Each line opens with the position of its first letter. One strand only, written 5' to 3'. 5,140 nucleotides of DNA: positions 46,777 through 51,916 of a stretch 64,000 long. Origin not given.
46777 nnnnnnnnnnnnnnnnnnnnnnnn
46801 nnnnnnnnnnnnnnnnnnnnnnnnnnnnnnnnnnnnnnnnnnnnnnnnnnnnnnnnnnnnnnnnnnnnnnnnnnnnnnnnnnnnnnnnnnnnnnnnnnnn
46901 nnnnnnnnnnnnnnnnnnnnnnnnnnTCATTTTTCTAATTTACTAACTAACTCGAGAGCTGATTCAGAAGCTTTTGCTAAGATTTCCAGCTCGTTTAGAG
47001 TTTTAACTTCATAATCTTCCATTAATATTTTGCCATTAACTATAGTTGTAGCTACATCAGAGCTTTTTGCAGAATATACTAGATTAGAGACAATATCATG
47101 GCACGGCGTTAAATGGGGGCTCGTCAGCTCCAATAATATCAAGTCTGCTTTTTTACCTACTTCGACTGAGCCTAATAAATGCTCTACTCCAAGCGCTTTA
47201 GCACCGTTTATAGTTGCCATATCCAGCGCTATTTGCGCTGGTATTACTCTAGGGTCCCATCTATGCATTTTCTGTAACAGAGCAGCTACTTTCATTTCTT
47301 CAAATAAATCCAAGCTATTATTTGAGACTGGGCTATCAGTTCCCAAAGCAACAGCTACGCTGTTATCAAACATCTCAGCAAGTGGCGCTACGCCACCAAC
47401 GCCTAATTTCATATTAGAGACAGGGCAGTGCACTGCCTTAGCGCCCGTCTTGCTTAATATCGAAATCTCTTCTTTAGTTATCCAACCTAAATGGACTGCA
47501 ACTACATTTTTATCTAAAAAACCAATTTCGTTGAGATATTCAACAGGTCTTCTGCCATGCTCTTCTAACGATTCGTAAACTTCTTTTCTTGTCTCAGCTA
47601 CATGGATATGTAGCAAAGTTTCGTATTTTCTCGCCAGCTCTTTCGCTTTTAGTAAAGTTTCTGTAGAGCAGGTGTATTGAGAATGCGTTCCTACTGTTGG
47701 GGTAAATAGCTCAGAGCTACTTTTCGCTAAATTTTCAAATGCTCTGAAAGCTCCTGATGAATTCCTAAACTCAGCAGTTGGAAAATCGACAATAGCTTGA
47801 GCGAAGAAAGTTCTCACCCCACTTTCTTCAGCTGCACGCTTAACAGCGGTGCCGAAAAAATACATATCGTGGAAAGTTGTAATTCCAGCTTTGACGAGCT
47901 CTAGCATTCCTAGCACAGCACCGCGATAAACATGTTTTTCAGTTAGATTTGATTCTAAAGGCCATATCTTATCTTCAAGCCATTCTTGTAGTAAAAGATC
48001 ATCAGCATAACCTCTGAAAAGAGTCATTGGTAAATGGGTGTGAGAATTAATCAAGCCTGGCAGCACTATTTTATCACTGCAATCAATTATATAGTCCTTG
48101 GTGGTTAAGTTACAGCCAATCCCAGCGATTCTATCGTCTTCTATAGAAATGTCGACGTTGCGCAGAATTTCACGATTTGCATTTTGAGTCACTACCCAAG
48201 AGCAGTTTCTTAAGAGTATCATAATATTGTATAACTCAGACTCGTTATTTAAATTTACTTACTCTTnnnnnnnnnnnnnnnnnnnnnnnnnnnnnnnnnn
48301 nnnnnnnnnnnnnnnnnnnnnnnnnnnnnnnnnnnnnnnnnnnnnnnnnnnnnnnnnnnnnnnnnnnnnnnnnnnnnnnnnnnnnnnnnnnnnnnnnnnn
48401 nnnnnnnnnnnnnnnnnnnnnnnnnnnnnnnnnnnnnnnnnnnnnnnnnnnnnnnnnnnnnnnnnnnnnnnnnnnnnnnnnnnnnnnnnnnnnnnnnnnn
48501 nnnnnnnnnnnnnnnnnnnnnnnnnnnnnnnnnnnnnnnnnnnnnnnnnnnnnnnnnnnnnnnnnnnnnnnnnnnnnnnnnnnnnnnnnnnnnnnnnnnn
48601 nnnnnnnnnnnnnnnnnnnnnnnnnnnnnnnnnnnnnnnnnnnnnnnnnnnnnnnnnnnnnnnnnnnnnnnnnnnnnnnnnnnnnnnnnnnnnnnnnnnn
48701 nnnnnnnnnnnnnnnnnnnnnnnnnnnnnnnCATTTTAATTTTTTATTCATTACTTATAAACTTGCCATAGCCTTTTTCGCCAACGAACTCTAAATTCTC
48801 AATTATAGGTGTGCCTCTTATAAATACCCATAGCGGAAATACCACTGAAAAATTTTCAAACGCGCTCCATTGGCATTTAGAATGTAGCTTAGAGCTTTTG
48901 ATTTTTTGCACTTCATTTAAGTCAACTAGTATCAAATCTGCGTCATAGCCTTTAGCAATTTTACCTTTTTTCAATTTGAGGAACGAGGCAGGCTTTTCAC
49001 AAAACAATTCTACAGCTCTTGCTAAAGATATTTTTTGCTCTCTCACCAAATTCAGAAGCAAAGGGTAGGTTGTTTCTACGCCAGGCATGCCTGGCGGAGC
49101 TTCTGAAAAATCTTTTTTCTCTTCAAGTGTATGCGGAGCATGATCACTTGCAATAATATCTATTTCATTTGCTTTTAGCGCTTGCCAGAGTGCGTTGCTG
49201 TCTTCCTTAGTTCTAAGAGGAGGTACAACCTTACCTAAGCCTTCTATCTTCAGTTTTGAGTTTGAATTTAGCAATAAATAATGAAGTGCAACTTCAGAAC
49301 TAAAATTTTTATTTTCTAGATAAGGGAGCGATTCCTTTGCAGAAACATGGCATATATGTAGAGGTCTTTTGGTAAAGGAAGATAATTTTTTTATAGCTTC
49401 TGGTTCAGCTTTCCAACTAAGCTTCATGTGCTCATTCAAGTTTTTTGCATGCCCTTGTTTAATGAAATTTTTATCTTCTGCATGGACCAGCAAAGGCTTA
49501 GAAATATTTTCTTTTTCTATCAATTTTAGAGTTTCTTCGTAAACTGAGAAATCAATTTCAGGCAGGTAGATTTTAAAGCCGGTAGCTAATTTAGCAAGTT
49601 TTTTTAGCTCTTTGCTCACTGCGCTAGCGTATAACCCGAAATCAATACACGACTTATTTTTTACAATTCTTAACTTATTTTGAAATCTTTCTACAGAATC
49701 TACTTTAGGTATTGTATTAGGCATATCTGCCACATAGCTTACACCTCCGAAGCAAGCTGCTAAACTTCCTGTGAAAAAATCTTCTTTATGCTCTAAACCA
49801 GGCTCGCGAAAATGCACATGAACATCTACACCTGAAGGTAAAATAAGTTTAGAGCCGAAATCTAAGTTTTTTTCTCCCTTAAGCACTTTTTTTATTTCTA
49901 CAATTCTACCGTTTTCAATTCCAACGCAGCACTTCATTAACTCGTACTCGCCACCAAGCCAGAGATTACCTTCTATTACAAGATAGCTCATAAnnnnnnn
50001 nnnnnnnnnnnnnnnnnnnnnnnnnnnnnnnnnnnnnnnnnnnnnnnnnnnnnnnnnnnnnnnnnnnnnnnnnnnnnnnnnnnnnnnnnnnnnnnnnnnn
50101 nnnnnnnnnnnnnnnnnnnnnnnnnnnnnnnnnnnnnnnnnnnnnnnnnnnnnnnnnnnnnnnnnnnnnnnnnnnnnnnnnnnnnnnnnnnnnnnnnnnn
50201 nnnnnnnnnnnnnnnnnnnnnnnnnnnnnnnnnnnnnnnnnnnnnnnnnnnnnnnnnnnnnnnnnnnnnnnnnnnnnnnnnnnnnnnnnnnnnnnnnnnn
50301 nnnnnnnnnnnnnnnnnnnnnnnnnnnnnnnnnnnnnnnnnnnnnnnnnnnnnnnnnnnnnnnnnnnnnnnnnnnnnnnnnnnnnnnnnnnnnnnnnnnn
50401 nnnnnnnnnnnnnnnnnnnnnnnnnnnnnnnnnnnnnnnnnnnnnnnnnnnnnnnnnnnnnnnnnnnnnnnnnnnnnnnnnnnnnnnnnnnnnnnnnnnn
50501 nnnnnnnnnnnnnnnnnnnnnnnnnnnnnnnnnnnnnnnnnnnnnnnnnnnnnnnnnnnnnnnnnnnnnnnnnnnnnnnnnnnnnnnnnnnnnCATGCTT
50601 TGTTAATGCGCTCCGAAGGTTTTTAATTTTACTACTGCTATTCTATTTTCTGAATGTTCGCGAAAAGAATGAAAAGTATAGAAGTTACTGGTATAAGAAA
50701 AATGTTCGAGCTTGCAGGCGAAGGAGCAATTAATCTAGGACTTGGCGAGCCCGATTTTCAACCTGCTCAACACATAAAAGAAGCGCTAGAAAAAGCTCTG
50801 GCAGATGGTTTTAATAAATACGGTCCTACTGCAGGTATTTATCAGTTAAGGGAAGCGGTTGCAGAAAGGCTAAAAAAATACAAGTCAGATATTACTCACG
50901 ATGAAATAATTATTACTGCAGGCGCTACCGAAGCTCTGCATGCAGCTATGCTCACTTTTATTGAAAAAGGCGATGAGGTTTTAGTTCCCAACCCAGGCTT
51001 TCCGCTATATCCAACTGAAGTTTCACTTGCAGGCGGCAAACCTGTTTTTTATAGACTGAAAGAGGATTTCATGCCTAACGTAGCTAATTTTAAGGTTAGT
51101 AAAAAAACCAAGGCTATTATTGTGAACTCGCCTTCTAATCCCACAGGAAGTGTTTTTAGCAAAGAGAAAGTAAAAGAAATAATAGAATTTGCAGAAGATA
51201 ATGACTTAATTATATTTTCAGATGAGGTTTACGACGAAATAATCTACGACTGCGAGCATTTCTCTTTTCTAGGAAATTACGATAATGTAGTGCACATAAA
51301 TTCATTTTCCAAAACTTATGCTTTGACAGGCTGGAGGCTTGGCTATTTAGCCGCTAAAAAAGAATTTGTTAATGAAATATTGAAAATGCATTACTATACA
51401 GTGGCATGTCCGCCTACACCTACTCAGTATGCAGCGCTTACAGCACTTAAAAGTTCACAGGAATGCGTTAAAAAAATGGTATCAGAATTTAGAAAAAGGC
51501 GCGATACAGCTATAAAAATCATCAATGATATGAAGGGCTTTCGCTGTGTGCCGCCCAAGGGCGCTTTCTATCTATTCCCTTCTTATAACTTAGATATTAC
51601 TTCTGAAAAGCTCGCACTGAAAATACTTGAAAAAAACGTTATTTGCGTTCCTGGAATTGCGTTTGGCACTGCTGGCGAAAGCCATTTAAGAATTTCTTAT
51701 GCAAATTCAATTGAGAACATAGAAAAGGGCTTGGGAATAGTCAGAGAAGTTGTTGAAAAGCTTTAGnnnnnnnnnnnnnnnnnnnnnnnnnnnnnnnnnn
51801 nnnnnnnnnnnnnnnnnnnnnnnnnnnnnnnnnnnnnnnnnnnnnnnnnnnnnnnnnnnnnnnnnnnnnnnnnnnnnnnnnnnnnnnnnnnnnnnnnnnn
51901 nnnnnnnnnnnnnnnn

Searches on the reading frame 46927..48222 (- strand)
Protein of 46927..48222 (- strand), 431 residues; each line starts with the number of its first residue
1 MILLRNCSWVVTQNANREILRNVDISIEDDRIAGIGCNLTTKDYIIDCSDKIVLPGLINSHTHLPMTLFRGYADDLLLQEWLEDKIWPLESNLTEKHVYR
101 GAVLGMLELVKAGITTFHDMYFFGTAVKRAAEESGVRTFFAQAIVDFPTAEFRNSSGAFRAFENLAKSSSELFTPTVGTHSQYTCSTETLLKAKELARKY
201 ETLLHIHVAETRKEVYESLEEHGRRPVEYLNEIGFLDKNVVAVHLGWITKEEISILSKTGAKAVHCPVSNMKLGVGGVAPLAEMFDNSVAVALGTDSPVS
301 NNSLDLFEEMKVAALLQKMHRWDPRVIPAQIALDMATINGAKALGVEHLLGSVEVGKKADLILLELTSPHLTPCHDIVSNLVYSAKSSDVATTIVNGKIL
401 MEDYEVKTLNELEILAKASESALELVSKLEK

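Call 57: search_protein_families(library=pfam, proteins=[window:46927-48222:-], max_evalue=0.00001)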
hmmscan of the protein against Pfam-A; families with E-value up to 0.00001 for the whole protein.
window:46927-48222:- (431 aa): 2 families
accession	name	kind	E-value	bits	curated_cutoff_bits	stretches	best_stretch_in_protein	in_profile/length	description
PF01979.26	Amidohydro_1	-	2e-75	254.7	25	1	52-400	1-345/345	Amidohydrolase family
PF07969.17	Amidohydro_3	-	3.7e-21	76.6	29.7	1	175-400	251-471/472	Amidohydrolase family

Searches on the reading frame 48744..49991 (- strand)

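Call 57: search_protein_families(library=pfam, proteins=[window:48744-49991:-], max_evalue=0.00001)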
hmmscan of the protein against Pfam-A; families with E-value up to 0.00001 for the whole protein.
window:48744-49991:- (415 aa): 2 families
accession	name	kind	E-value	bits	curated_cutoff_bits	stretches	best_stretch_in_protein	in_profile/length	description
PF01979.26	Amidohydro_1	-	1.6e-20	74.1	25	1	50-363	2-321/345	Amidohydrolase family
PF07969.17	Amidohydro_3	-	1.3e-06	28.7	29.7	0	317-371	403-458/472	Amidohydrolase family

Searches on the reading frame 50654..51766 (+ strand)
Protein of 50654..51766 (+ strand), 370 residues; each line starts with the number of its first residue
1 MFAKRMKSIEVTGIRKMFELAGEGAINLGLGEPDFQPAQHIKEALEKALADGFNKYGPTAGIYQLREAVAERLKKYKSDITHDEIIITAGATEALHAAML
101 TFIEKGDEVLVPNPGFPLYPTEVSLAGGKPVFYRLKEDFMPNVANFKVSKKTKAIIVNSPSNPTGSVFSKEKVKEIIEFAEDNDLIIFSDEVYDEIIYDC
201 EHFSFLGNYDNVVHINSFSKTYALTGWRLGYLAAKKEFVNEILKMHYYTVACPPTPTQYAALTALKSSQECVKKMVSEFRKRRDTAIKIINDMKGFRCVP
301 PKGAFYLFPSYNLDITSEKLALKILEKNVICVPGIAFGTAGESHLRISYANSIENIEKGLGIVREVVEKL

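Call 17: search_protein_families(library=pfam, proteins=[window:50654-51766:+], max_evalue=0.001)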
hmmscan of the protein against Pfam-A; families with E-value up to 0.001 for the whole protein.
window:50654-51766:+ (370 aa): 3 families
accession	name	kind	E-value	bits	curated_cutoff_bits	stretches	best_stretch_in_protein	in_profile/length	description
PF00155.27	Aminotran_1_2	-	2.9e-71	241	19.7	1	25-358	3-356/361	Aminotransferase class I and II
PF01041.23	DegT_DnrJ_EryC1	-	2.5e-06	27.4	19.8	1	80-190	37-145/360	DegT/DnrJ/EryC1/StrS aminotransferase family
PF00266.25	Aminotran_5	-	0.00026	20.5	21.5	1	81-191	60-176/371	Aminotransferase class-V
